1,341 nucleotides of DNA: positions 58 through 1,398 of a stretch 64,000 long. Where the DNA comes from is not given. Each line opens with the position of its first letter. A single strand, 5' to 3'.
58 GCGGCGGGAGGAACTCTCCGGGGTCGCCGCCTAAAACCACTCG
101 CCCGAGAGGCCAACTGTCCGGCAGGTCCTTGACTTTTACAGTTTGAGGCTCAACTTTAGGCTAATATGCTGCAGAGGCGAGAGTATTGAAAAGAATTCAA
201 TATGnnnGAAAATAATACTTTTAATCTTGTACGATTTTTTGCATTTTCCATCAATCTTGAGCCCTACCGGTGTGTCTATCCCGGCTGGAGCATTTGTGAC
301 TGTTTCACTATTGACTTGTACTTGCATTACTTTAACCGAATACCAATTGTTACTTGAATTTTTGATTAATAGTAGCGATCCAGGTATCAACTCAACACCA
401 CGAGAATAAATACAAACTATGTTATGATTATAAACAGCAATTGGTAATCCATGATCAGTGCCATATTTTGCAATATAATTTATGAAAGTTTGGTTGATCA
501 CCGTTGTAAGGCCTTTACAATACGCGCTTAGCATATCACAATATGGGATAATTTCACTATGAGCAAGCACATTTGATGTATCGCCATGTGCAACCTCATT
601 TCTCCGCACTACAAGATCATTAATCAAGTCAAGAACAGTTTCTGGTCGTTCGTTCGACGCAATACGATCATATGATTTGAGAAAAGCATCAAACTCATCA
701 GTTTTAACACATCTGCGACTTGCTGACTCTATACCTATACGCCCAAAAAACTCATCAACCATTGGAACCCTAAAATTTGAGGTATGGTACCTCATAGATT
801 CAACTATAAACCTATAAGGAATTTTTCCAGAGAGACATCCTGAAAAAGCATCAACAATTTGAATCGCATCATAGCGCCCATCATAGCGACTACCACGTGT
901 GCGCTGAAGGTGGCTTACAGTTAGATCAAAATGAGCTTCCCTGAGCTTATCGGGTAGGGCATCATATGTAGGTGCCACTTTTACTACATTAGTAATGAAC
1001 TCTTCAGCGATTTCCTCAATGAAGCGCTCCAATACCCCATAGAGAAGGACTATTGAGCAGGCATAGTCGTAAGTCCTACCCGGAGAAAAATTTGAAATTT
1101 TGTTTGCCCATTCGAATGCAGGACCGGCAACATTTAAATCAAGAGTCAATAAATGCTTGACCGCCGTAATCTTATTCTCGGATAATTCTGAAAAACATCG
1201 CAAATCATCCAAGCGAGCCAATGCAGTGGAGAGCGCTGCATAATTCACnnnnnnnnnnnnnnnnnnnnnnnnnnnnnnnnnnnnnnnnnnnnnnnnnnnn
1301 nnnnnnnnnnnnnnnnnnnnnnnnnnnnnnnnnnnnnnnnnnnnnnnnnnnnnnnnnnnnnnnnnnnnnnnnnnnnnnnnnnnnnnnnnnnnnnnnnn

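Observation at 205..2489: Candidate two-gene defence module (DUF262 plus Abi_2/HEPN-like protein) carried as AT-rich cargo of a P4-like integrative element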

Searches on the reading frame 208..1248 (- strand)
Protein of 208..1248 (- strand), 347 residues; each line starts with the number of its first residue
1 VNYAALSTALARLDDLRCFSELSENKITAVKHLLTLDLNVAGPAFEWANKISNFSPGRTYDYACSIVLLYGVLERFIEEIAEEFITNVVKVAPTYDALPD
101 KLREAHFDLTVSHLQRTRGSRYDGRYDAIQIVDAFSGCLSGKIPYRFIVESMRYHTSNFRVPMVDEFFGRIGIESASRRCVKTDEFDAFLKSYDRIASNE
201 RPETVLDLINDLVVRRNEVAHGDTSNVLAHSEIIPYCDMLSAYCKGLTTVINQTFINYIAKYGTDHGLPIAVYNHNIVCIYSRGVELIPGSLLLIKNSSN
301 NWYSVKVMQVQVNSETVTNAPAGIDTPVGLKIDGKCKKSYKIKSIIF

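Call 3: search_protein_families(library=pfam, proteins=[window:208-1248:-], max_evalue=0.1)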
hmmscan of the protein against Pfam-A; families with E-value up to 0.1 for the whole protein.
window:208-1248:- (347 aa): 2 families
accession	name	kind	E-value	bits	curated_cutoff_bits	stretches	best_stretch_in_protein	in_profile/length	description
PF18735.6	HEPN_RiboL-PSP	-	3.5e-18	66.6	28.4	1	55-252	23-190/191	RiboL-PSP-HEPN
PF18737.6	HEPN_MAE_28990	-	5.6e-12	46.7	26.8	1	58-257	34-208/211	MAE_28990/MAE_18760-like HEPN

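Call 4: search_protein_families(library=padloc, proteins=[window:208-1248:-], max_evalue=0.1)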
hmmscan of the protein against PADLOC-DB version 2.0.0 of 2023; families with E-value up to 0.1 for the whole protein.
window:208-1248:- (347 aa): 0 families

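Call 5: search_protein_families(library=ncbifam, proteins=[window:208-1248:-], max_evalue=0.1)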
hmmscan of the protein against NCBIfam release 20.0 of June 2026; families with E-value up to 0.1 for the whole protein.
window:208-1248:- (347 aa): 0 families

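Call 19: find_homologous_proteins(query=window:208-1248:-, max_evalue=0.001)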
Query window:208-1248:- (347 aa): 13 proteins with E <= 0.001 among 1869 candidates.
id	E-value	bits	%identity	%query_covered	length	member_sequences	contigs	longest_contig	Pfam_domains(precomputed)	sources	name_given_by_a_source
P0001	1.3e-231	785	100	100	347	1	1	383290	PF18735.7,PF18737.7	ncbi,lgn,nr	ncbi:MAG: hypothetical protein HZB23_13730 [Deltaproteobacteria bacterium]|nr:hypothetical protein [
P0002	1.6e-133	463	57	100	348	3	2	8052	PF18735.7,PF18737.7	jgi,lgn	jgi:hypothetical protein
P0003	7.9e-111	388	48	100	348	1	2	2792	PF18735.7,PF18737.7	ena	-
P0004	5.0e-108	379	48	100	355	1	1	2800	PF18735.7,PF18737.7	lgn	-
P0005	1.3e-107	378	48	96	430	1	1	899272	PF18735.7,PF18737.7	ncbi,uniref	ncbi:hypothetical protein ISP17_10355 [Dyella ginsengisoli]|uniref:RiboL-PSP-HEPN domain-containing 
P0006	7.6e-102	359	48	96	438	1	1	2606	PF18735.7,PF18737.7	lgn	-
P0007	2.5e-99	351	50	96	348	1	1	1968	PF18735.7,PF18737.7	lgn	-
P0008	1.7e-82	295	43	92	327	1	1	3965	PF18735.7,PF18737.7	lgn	-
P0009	1.0e-79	286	41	98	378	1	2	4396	PF18735.7,PF18737.7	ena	-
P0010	3.9e-76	274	48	71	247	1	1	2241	PF18735.7,PF18737.7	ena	-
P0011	1.5e-75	272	48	74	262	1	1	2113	PF18735.7,PF18737.7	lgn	-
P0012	1.8e-22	98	27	82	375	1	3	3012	PF18735.7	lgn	-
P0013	1.0e-17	82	29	69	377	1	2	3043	PF18735.7,PF18737.7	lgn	-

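Call 20: find_encoding_contigs(protein=window:208-1248:-, flank=10000, max_places=6)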
Protein window:208-1248:- (347 aa): 1 contig read that carries it; 1 place shown.
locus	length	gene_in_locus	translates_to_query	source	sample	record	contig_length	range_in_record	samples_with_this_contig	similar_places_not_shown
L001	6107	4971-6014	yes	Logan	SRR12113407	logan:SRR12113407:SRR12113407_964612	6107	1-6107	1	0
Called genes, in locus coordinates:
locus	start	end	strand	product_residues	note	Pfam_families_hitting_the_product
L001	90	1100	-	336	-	PF00589:Phage_integrase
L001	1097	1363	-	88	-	-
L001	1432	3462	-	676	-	PF08706:D5_N, PF19263:DUF5906, PF03288:Pox_D5 (weak)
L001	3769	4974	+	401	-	PF03235:GmrSD_N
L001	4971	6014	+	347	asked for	PF18737:HEPN_MAE_28990, PF18735:HEPN_RiboL-PSP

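Call 22: find_encoding_contigs(protein=P0005, flank=10000, max_places=3)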
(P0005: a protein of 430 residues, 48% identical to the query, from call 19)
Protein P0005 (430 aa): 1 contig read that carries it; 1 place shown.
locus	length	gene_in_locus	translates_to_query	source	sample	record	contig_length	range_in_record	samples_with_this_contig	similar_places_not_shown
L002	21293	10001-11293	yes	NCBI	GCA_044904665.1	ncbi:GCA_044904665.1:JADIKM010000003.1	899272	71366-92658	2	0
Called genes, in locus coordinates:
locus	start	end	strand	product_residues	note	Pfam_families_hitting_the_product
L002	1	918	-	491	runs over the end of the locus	PF00392:GntR, PF00155:Aminotran_1_2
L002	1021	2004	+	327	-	PF13557:Phenol_MetA_deg (weak)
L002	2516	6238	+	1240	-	PF02310:B12-binding, PF02492:cobW (weak), PF03308:MeaB, PF01642:MM_CoA_mutase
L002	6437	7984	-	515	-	PF01471:PG_binding_1, PF20410:X-Tfes_XVIPCD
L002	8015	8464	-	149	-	PF07007:LprI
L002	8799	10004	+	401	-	PF03235:GmrSD_N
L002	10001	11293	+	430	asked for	PF18735:HEPN_RiboL-PSP, PF18737:HEPN_MAE_28990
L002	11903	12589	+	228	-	PF26642:XAC0095_dom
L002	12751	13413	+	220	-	-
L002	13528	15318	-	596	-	PF14870:PSII_BNR (faint), PF15902:Sortilin-Vps10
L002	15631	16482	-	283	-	PF01381:HTH_3 (weak), PF13560:HTH_31, PF17765:MLTR_LBD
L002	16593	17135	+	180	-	PF07617:DUF1579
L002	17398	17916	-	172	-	PF09912:DUF2141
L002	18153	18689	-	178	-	PF12682:Flavodoxin_4, PF12724:Flavodoxin_5 (faint)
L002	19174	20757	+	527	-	-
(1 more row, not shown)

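Call 23: find_encoding_contigs(protein=P0002, flank=10000, max_places=3)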
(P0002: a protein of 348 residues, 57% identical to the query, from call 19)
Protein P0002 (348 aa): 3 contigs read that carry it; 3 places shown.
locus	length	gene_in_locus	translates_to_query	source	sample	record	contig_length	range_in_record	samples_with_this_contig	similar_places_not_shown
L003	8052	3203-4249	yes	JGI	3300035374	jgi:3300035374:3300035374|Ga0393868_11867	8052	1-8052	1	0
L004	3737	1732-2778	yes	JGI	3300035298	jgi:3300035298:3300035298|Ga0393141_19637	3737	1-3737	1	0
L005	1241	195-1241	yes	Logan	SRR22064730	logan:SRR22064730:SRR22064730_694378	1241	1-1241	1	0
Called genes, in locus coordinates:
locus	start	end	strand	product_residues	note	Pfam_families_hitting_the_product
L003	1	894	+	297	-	?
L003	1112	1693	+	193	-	-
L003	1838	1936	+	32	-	-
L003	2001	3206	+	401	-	PF03235:GmrSD_N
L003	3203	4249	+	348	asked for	PF18735:HEPN_RiboL-PSP, PF18737:HEPN_MAE_28990 (weak)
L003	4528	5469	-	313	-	PF00072:Response_reg, PF00196:GerE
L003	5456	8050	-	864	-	PF00512:HisKA, PF02518:HATPase_c, PF00072:Response_reg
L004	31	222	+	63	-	-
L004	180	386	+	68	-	-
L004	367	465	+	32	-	-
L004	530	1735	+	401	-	PF03235:GmrSD_N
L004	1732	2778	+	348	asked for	PF18735:HEPN_RiboL-PSP, PF18737:HEPN_MAE_28990 (weak)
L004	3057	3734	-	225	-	PF00196:GerE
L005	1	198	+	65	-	?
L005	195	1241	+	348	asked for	PF18735:HEPN_RiboL-PSP, PF18737:HEPN_MAE_28990 (weak)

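Call 24: find_encoding_contigs(protein=P0009, flank=10000, max_places=3)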
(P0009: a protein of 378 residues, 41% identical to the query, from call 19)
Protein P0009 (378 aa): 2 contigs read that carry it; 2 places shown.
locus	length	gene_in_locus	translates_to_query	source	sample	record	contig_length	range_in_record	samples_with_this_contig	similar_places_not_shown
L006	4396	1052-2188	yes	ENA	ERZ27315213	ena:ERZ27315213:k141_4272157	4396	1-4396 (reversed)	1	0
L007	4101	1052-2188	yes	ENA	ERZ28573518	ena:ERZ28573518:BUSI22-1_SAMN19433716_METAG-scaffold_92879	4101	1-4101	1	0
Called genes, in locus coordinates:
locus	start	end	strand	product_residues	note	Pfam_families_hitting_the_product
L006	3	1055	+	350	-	?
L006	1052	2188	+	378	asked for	PF18737:HEPN_MAE_28990, PF18735:HEPN_RiboL-PSP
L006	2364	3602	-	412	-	PF13356:Arm-DNA-bind_3, PF22022:Phage_int_M, PF00589:Phage_integrase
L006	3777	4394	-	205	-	?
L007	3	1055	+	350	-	?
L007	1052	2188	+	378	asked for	PF18737:HEPN_MAE_28990, PF18735:HEPN_RiboL-PSP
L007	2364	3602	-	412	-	PF13356:Arm-DNA-bind_3, PF22022:Phage_int_M, PF00589:Phage_integrase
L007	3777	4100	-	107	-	?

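Call 25: find_encoding_contigs(protein=P0012, flank=10000, max_places=3)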
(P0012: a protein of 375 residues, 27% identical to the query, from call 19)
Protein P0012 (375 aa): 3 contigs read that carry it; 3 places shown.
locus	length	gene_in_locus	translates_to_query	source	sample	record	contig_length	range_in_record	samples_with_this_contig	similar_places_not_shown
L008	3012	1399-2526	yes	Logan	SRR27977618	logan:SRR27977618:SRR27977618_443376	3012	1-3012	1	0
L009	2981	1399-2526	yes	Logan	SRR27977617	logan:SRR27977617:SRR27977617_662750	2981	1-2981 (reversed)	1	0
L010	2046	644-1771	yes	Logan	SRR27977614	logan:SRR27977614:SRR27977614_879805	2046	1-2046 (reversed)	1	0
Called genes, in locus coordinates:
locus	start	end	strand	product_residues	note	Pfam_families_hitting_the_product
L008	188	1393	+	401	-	PF03235:GmrSD_N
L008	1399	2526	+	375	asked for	PF18735:HEPN_RiboL-PSP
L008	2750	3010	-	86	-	?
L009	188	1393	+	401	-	PF03235:GmrSD_N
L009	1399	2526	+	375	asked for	PF18735:HEPN_RiboL-PSP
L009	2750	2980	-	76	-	?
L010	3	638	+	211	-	?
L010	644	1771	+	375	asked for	PF18735:HEPN_RiboL-PSP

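Call 26: find_encoding_contigs(protein=P0013, flank=10000, max_places=3)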
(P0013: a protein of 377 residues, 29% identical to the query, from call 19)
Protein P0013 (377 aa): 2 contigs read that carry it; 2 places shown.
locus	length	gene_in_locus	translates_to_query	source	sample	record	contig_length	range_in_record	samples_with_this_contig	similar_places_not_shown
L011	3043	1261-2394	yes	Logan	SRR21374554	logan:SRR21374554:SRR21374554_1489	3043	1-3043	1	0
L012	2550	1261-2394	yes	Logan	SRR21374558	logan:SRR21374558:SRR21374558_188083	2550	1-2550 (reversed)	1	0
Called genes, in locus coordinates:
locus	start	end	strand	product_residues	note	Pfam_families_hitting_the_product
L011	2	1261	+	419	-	?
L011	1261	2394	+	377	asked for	PF18737:HEPN_MAE_28990 (weak), PF18735:HEPN_RiboL-PSP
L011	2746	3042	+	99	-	?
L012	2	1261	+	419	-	?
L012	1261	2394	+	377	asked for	PF18737:HEPN_MAE_28990 (weak), PF18735:HEPN_RiboL-PSP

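Call 34: find_related_loci(query=A1, collection=genome_contigs, flank=10000)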
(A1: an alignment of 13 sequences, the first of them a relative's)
Query A1 (347 aa) in genome_contigs; peptide patterns used: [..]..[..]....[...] (x = any residue, [..] = any of these).
79 stretches matched a pattern; 16 encode a relative of the query (tblastn E <= 1e-3); 16 distinct loci.
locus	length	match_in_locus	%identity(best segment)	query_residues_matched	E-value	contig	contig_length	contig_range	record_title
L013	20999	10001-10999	48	15-347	2e-110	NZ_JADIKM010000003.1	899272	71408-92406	Dyella ginsengisoli strain Gsoil3046 scaffold3_size899219, whole genome shotgun sequence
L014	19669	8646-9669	46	1-347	4e-83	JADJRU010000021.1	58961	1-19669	MAG: Ahniella sp. isolate Hade_18-Q3-R52-61_BATAC.200 tig00027413-10-589630, whole genome shotgun sequence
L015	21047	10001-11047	29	4-340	6e-42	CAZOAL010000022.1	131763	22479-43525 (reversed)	MAG TPA_asm: uncultured bacterium isolate SRP119689_co1_304 genome assembly, contig: NODE_98_length_131763_cov_28.882255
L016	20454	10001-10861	30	58-339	2e-41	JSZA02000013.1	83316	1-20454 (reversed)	Candidatus Thiomargarita nelsonii isolate Hydrate Ridge NODE_90_length_83316_cov_129.662_ID_179, whole genome shotgun se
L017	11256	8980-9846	30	58-339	5e-40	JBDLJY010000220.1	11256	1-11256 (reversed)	MAG: Pseudomonadota bacterium isolate MAG115 MAG115_220, whole genome shotgun sequence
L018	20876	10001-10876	29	54-342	1e-35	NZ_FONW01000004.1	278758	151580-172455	Sunxiuqinia elliptica strain CGMCC 1.9156, whole genome shotgun sequence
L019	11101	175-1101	25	35-340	1e-32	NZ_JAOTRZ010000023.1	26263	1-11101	MAG: Trichlorobacter sp. isolate MAG11 5109_A_contig_343, whole genome shotgun sequence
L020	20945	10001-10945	29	32-342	5e-31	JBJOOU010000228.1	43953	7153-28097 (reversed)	MAG: Bacteroidota bacterium isolate watershed3_2019_sw_WHONDRS-S19S_0084_B_bin.11 scaffold_28104, whole genome shotgun s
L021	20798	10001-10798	29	59-330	4e-31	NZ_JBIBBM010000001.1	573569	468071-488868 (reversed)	Streptomyces sp. NPDC012888 NPDC012888_197_B8.ctg-0001, whole genome shotgun sequence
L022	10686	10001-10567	34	46-231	3e-30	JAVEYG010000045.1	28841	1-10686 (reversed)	MAG: Prolixibacteraceae bacterium isolate BF4_24 NODE_4722_length_28841_cov_12.629066_Biofilm4, whole genome shotgun seq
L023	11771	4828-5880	25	13-342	4e-29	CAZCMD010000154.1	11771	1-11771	MAG TPA_asm: uncultured Desulfatiglans sp. isolate SRP192927_co6_207 genome assembly, contig: NODE_13633_length_11771_co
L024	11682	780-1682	26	4-294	2e-27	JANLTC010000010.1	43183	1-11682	MAG: Deltaproteobacteria bacterium isolate OTE_25_metabat_248 OTE_25_k141_3322063, whole genome shotgun sequence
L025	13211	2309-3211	22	52-345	6e-15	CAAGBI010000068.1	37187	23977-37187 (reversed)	MAG TPA_asm: uncultured Alistipes sp., isolate HGM05528, WGS project CAAGBI010000000 data, contig: SRS476047_46_k119_407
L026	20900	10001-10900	28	46-342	1e-34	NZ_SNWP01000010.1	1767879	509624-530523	Sediminibacterium goheungense strain DSM 28323 Ga0131262_101, whole genome shotgun sequence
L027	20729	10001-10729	22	58-301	2e-9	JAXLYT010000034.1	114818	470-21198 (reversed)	MAG: Byssovorax sp. isolate STL-MYX20 C2.183.fa-34, whole genome shotgun sequence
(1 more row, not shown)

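Call 37: predict_structure(alignment_id=A1)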
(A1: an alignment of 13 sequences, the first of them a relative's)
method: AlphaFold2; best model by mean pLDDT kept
length: 347 residues; sequences in the alignment: 13
mean_pLDDT: 87.7   pTM: 0.83
mean pLDDT of the five models: 87.7, 86.5, 85.6, 84.6, 84.4
residues with pLDDT >= 90: 197; 70-90: 125; 50-70: 25; < 50: 0
segments of 3 or more residues with pLDDT < 50: none
pLDDT, mean of each block of 10 residues (from residue 1): 88 91 79 67 72 64 87 93 91 88 92 89 87 90 81 75 92 94 94 90 91 90 83 93 96 91 91 95 91 92 93 91 92 95 81
secondary structure, 60 per line:
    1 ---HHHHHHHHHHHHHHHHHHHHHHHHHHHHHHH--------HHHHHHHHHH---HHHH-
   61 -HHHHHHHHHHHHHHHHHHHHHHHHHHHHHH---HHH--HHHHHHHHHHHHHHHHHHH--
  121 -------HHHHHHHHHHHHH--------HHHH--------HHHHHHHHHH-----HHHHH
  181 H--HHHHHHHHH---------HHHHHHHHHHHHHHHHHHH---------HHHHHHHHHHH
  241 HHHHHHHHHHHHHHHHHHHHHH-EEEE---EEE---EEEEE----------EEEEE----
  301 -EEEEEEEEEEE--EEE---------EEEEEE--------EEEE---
elements in order: H4-34 H43-52 H56-59 H62-91 H100-118 H128-140 H149-152 H161-170 H176-181 H184-192 H202-220 H230-262 E264-267 E271-273 E277-281 E292-296 E302-312 E315-317 E327-332 E341-344

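Call 41: search_protein_representatives(alignment_id=A1)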
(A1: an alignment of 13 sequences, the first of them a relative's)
Query: 13 sequences, 352 profile positions. Proteins with E-value up to 0.001 (for the whole library): 1791; up to 1e-10: 1150; up to 1e-30: 460. The best 150 are listed.
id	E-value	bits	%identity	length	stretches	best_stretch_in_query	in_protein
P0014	2.3e-143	493.7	-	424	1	1-348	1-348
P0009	6.0e-141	485.8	-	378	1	1-348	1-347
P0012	1.1e-115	402.6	-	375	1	1-350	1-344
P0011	1.6e-111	389.0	-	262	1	1-261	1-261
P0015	6.8e-111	386.9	-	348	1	7-346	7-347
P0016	3.9e-106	371.3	-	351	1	3-344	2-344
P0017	4.1e-97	341.6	-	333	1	102-348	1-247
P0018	1.9e-94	332.9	-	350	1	3-345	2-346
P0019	1.3e-88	313.6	-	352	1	4-344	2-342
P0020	4.5e-85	302.0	-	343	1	40-345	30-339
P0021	1.8e-83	296.7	-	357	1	1-347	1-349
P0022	1.3e-79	284.0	-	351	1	3-340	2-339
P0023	1.1e-77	277.7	-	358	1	4-342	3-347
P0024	2.4e-74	266.7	-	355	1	1-346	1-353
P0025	3.0e-74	266.4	-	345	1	4-345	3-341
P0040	3.0e-69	250.0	-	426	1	1-346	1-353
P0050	3.1e-68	246.6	-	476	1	37-344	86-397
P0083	1.8e-63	231.0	-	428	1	3-347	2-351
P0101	4.3e-61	223.1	-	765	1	33-342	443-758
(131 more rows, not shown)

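Call 44: search_protein_families(library=pfam, proteins=[P0101, P0050, P0014, P0040, P0083], max_evalue=0.01)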
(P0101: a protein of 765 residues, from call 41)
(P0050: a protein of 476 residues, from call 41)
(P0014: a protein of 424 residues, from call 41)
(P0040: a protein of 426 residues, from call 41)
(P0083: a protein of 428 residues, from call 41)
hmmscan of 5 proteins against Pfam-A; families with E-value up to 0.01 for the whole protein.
P0101 (765 aa): 3 families
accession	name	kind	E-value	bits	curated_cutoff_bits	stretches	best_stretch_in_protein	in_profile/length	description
PF03235.19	GmrSD_N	-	8.5e-27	95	33.2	1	60-202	10-198/199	GmrSD restriction endonuclease, N-terminal domain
PF18735.6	HEPN_RiboL-PSP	-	4.7e-23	82.5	28.4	1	465-664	23-189/191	RiboL-PSP-HEPN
PF18737.6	HEPN_MAE_28990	-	2.6e-13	51.1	26.8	1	471-668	37-206/211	MAE_28990/MAE_18760-like HEPN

P0050 (476 aa): 2 families
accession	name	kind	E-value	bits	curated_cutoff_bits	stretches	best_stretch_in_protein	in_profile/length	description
PF18735.6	HEPN_RiboL-PSP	-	8e-18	65.5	28.4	1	108-294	27-181/191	RiboL-PSP-HEPN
PF18737.6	HEPN_MAE_28990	-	2.3e-08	34.9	26.8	1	107-289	34-189/211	MAE_28990/MAE_18760-like HEPN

P0014 (424 aa): 2 families
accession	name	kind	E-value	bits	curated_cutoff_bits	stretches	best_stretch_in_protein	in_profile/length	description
PF18735.6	HEPN_RiboL-PSP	-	6.2e-17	62.6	28.4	1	63-251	31-189/191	RiboL-PSP-HEPN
PF18737.6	HEPN_MAE_28990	-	1.9e-10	41.8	26.8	1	58-255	34-206/211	MAE_28990/MAE_18760-like HEPN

P0040 (426 aa): 2 families
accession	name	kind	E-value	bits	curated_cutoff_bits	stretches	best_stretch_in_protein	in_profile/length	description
PF18735.6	HEPN_RiboL-PSP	-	3.3e-16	60.2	28.4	1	66-256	33-190/191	RiboL-PSP-HEPN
PF18737.6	HEPN_MAE_28990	-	7.5e-07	30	26.8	1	204-256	152-207/211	MAE_28990/MAE_18760-like HEPN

P0083 (428 aa): 2 families
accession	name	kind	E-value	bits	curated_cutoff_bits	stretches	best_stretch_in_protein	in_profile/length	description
PF18735.6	HEPN_RiboL-PSP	-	5.8e-21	75.7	28.4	1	55-257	17-190/191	RiboL-PSP-HEPN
PF18737.6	HEPN_MAE_28990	-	9e-12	46.1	26.8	1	46-262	33-204/211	MAE_28990/MAE_18760-like HEPN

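Call 53: search_protein_families(library=padloc, proteins=[P0101], max_evalue=0.1)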
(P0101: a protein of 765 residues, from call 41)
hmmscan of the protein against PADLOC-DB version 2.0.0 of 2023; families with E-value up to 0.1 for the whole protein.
P0101 (765 aa): 11 families
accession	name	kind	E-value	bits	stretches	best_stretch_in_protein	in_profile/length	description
PDLC03877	NsnA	-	4.3e-63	211.9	1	28-392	32-369/385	-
PDLC04027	PD-T4-2_A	-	4.9e-27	92.9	1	57-318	46-288/363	-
PDLC03418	REase_II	-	2.7e-09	34.6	1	65-206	34-162/372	Type II restriction enzyme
PDLC04150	HEC-05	-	0.00073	16.5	1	58-97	17-55/583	-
PDLC04151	HEC-05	-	0.0012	15.7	0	106-118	114-126/600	-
PDLC02792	SspE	-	0.0027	14.1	1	61-87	21-47/771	SspE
PDLC04154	HEC-06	-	0.0088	12.7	1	53-118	13-85/569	-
PDLC01828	CARF2--CARF_HEPN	-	0.0095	13.2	1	439-658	193-386/394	-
PDLC04157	HEC-06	-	0.018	11.6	1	47-118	7-85/558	-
PDLC02695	Orf5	-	0.019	11.3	0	104-118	77-91/601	Orf5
PDLC04155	HEC-06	-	0.033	10.7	1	49-118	7-83/562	-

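Call 61: search_solved_structures(query=A1, max_evalue=1)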
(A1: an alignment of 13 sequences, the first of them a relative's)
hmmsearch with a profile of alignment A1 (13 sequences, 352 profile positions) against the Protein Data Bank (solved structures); distinct sequences matched with E-value up to 1: 0.

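Call 83: find_related_loci(query=A1, collection=viral_contigs, flank=8000)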
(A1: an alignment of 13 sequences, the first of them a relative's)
Query A1 (347 aa) in viral_contigs; peptide patterns used: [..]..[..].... (x = any residue, [..] = any of these).
17 stretches matched a pattern; 4 encode a relative of the query (tblastn E <= 1e-3); 4 distinct loci.
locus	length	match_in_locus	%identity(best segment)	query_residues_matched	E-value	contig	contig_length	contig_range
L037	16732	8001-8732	24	52-296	1e-16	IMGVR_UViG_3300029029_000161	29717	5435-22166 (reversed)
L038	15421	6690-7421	24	52-296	1e-16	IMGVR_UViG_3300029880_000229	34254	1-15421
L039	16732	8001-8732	24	52-296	1e-16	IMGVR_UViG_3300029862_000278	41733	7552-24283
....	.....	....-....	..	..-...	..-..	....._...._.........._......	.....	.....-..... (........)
